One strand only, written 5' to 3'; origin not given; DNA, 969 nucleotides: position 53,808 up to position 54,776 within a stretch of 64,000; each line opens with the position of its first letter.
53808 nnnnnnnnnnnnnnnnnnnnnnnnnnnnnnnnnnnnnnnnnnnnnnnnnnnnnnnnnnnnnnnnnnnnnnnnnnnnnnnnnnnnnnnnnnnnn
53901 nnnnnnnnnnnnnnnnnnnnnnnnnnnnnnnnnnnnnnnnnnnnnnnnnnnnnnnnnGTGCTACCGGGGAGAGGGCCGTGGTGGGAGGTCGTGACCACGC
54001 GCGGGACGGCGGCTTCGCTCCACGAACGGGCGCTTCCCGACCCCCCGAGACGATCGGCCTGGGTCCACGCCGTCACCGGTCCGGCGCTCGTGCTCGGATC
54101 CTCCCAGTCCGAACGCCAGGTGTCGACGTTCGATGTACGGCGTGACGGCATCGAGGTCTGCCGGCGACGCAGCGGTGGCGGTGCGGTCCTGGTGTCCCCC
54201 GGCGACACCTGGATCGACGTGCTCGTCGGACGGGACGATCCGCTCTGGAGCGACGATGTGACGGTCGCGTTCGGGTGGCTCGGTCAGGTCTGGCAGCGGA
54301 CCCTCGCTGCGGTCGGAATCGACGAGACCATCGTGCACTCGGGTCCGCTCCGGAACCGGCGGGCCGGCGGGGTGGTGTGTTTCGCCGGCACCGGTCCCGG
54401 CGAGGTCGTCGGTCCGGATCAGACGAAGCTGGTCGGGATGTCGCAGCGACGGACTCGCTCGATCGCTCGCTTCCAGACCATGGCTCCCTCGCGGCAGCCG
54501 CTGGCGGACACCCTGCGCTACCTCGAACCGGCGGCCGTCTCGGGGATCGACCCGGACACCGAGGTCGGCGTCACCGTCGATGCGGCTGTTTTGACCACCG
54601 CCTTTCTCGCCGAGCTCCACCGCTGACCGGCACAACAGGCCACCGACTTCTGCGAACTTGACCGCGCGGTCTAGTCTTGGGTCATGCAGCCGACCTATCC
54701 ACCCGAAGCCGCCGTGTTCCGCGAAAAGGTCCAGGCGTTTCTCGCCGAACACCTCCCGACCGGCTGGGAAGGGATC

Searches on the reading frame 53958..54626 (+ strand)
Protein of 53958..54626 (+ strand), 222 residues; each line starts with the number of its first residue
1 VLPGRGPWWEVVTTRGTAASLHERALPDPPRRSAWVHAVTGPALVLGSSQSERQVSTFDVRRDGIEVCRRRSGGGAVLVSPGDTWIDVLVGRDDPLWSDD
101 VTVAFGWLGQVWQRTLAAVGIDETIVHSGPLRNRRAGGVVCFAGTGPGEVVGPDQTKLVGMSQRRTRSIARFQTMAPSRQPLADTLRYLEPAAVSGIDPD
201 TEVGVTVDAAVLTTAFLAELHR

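Call 4: search_protein_families(library=pfam, proteins=[window:53958-54626:+])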
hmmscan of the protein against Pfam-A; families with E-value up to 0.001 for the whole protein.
window:53958-54626:+ (222 aa): 1 family
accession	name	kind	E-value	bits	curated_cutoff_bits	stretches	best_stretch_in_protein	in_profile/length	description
PF21948.1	LplA-B_cat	-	6.4e-11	43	27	1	41-171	31-139/200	Lipoyl protein ligase A/B catalytic domain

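Call 64: search_protein_families(library=ncbifam, proteins=[window:53958-54626:+], max_evalue=0.001)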
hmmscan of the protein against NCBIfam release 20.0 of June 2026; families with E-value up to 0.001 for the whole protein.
window:53958-54626:+ (222 aa): 2 families
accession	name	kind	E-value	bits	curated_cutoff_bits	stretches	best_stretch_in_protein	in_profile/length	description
NF053751.1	LplAB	exception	5.8e-06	25.5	550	1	40-121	139-221/348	lipoate-protein ligase LplAB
TIGR00545.2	lipoyltrans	equivalog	0.00027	20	280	1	42-79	39-77/328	lipoate--protein ligase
